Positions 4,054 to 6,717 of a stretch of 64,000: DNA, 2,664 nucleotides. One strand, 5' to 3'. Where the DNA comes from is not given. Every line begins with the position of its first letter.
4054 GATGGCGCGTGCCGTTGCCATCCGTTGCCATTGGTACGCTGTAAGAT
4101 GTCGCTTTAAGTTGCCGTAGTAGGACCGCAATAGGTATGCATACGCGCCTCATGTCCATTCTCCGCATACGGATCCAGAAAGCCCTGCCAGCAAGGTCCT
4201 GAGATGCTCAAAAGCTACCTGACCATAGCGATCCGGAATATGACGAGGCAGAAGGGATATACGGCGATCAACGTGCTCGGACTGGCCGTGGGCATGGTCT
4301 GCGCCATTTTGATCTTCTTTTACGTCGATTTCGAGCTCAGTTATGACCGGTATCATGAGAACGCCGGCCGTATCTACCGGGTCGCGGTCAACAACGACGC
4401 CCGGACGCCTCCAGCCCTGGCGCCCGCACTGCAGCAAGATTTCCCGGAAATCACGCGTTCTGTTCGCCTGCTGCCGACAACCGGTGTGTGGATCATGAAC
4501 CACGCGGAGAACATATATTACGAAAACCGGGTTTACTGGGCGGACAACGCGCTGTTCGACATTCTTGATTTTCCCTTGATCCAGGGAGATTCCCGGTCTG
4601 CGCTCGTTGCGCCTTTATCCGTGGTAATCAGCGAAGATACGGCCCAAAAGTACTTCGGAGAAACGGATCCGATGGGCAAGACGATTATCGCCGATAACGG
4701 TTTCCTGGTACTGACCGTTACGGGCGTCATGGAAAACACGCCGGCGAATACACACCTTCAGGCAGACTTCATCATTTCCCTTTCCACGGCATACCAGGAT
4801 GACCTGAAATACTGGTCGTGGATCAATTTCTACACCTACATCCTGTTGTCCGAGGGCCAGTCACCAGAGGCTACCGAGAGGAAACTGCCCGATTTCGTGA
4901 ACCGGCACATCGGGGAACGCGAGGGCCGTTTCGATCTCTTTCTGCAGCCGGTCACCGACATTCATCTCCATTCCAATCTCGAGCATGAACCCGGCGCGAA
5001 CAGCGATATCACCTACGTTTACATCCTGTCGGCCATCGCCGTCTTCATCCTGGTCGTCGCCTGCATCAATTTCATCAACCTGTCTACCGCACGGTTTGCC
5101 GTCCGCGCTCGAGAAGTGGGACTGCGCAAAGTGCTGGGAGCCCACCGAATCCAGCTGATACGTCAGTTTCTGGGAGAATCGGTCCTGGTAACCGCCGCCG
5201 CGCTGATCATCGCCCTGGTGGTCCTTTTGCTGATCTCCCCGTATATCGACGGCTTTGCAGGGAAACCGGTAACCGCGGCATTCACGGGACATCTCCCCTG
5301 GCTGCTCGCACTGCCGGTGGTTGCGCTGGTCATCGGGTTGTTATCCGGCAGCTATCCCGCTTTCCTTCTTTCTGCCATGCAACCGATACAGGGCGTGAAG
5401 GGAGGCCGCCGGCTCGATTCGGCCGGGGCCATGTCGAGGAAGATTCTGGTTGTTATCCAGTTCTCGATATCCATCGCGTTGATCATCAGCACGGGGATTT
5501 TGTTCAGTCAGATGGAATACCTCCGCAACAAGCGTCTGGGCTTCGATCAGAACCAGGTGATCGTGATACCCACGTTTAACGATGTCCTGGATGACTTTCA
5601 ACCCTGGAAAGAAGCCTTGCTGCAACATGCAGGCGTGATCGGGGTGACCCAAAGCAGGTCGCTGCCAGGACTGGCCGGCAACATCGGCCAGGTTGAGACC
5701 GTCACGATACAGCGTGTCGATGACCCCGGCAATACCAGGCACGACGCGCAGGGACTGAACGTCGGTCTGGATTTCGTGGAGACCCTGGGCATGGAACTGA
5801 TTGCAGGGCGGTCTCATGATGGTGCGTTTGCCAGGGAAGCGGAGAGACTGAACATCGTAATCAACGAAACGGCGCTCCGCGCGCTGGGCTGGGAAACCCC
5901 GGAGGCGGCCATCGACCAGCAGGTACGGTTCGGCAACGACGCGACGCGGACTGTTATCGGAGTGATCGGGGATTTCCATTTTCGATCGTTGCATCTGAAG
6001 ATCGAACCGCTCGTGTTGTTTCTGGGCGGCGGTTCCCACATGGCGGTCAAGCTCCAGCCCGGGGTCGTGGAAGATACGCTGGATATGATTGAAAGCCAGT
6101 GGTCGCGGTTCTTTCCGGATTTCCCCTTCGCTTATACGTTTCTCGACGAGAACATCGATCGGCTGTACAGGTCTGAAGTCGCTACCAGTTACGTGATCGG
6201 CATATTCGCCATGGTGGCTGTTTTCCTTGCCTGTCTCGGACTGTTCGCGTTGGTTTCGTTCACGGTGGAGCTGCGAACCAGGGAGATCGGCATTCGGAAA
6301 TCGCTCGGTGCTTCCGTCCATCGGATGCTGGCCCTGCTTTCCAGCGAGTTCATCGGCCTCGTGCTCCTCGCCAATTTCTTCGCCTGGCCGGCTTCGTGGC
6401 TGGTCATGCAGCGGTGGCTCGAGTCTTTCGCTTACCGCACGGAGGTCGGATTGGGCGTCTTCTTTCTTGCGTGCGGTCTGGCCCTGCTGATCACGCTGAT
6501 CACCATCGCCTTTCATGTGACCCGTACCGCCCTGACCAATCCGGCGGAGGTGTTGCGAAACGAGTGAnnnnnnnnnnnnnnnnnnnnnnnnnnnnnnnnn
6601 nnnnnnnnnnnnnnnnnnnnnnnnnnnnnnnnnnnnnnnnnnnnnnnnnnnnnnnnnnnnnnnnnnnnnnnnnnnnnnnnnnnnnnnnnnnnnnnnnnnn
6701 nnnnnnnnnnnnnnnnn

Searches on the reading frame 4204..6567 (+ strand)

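Call 64: search_protein_families(library=pfam, proteins=[window:4204-6567:+], max_evalue=0.00001)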
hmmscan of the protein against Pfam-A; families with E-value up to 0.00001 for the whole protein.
window:4204-6567:+ (787 aa): 2 families
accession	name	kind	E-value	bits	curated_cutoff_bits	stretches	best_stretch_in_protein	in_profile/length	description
PF12704.14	MacB_PCD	-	1.2e-32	114.4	27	1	20-228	1-204/207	MacB-like periplasmic core domain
PF02687.27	FtsX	-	6.6e-21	75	25.5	2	277-394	2-120/120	FtsX-like permease C-terminal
